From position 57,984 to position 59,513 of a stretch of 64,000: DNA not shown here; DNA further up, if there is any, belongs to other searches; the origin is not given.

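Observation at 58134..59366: DedA membrane domain fused to a C-terminal ArsR/SmtB winged-HTH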

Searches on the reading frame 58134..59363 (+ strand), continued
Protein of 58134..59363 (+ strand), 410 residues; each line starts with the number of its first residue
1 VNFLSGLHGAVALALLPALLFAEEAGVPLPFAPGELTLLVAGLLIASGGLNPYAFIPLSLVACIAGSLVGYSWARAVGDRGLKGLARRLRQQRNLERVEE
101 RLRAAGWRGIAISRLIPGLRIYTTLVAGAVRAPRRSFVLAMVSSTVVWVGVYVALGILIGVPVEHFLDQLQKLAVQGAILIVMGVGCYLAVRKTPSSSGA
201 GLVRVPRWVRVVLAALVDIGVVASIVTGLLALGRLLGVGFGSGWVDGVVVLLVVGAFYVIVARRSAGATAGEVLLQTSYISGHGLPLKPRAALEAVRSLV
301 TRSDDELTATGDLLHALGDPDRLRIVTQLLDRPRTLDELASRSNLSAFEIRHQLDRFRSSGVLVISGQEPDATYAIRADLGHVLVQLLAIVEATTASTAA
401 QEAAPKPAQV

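Call 36: fold_search(model_id=the predicted structure, library=pdb)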
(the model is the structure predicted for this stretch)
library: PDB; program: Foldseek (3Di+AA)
matches with E <= 10: 930; with E <= 0.001: 0
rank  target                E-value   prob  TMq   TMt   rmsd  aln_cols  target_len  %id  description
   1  8qkf_B                5.1e-03  1.00  0.20  0.74   3.3        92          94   27  SmtB protein of Mycobacterium smegmatis (released 2024-09-25)
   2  6cdb_A                7.5e-03  1.00  0.20  0.76   4.2       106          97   23  Crystal Structure of V66L CzrA in the Zn(II)bound state (released 2018-07-11)
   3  1r1u_C                8.5e-03  1.00  0.20  0.76   4.6       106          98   23  Crystal structure of the metal-sensing transcriptional repressor CzrA from Staphylococcus aureus in the apo-form (released 2004-05-18)
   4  1r1u_D                8.5e-03  1.00  0.20  0.77   4.6       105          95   23  Crystal structure of the metal-sensing transcriptional repressor CzrA from Staphylococcus aureus in the apo-form (released 2004-05-18)
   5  1r1u_A                9.2e-03  1.00  0.20  0.78   2.7        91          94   24  Crystal structure of the metal-sensing transcriptional repressor CzrA from Staphylococcus aureus in the apo-form (released 2004-05-18)
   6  8qkf_A                9.6e-03  1.00  0.20  0.71   3.2        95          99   26  SmtB protein of Mycobacterium smegmatis (released 2024-09-25)
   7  2kko_MODEL_1_A        1.1e-02  1.00  0.21  0.69   4.9       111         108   18  Solution NMR structure of the homodimeric winged helix-turn-helix DNA-binding domain (fragment 1-100) Mb0332 f (released 2009-08-11)
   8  4ggg_B                1.2e-02  1.00  0.20  0.78   2.6        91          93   25  Crystal structure of V66A/L68V CzrA in the Zn(II)bound state. (released 2013-02-06)
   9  4ggg_A                1.2e-02  1.00  0.19  0.76   4.0       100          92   24  Crystal structure of V66A/L68V CzrA in the Zn(II)bound state. (released 2013-02-06)
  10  6cda                  1.3e-02  1.00  0.20  0.76   4.3       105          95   23  Crystal structure of L34A CzrA in the Zn(II)bound state (released 2018-07-11)
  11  4omz_A                1.5e-02  1.00  0.19  0.73   2.5        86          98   20  Crystal Structure of NolR from Sinorhizobium fredii (released 2014-04-16)
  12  6cdb_B                1.5e-02  1.00  0.20  0.75   4.2       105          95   24  Crystal Structure of V66L CzrA in the Zn(II)bound state (released 2018-07-11)
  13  6j0e_A                1.5e-02  1.00  0.19  0.54   3.6        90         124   32  Structures of two ArsR As(III)-responsive repressors: implications for the mechanism of derepression (released 2019-07-03)
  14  6j0e_B                1.6e-02  1.00  0.20  0.57   5.7       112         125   28  Structures of two ArsR As(III)-responsive repressors: implications for the mechanism of derepression (released 2019-07-03)
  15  1r1u_B                1.7e-02  1.00  0.20  0.78   2.7        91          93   24  Crystal structure of the metal-sensing transcriptional repressor CzrA from Staphylococcus aureus in the apo-form (released 2004-05-18)
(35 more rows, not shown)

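Call 54: search_protein_families(library=pfam, alignment_id=A1, max_evalue=0.01)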
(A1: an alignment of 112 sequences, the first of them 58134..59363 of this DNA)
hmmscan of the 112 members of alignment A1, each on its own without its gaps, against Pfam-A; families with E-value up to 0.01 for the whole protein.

A. member 1, window:58134-59363:+ (410 aa): 6 families
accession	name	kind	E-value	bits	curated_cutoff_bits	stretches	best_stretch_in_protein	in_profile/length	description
PF09335.16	VTT_dom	-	8e-18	65.5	33.9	1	33-157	2-122/123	VTT domain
PF01022.26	HTH_5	-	0.00031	21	22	1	319-361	1-43/47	Bacterial regulatory protein, arsR family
PF24033.1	DUF7342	-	0.00099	19.5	31.6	1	321-377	5-61/150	Family of unknown function (DUF7342)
PF06271.18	RDD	-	0.0015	19.3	24.1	1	207-299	4-100/137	RDD family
PF12840.13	HTH_20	-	0.0028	18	27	1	317-363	1-48/51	Helix-turn-helix domain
PF17782.7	DprA_WH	-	0.0037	17.7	22.9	1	319-354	11-46/61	DprA winged helix domain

B. families by the number of members that match (of 112 scanned): 11 families
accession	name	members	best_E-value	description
PF09335.16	VTT_dom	112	2.2e-19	VTT domain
PF01022.26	HTH_5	91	2.7e-07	Bacterial regulatory protein, arsR family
PF12840.13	HTH_20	81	2.2e-07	Helix-turn-helix domain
PF24033.1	DUF7342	73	1.1e-06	Family of unknown function (DUF7342)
PF06271.18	RDD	22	7e-05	RDD family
PF17782.7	DprA_WH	12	0.00025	DprA winged helix domain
PF25212.1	HVO_A0114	6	0.00015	HVO_A0114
PF21476.4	PF0610-like_N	3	0.00053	PF0610-like, N-terminal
PF16365.12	EutK_C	2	0.0047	Ethanolamine utilization protein EutK C-terminus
PF14264.12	Glucos_trans_II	1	0.0054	Glucosyl transferase GtrII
PF13545.12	HTH_Crp_2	1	0.0072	Crp-like helix-turn-helix domain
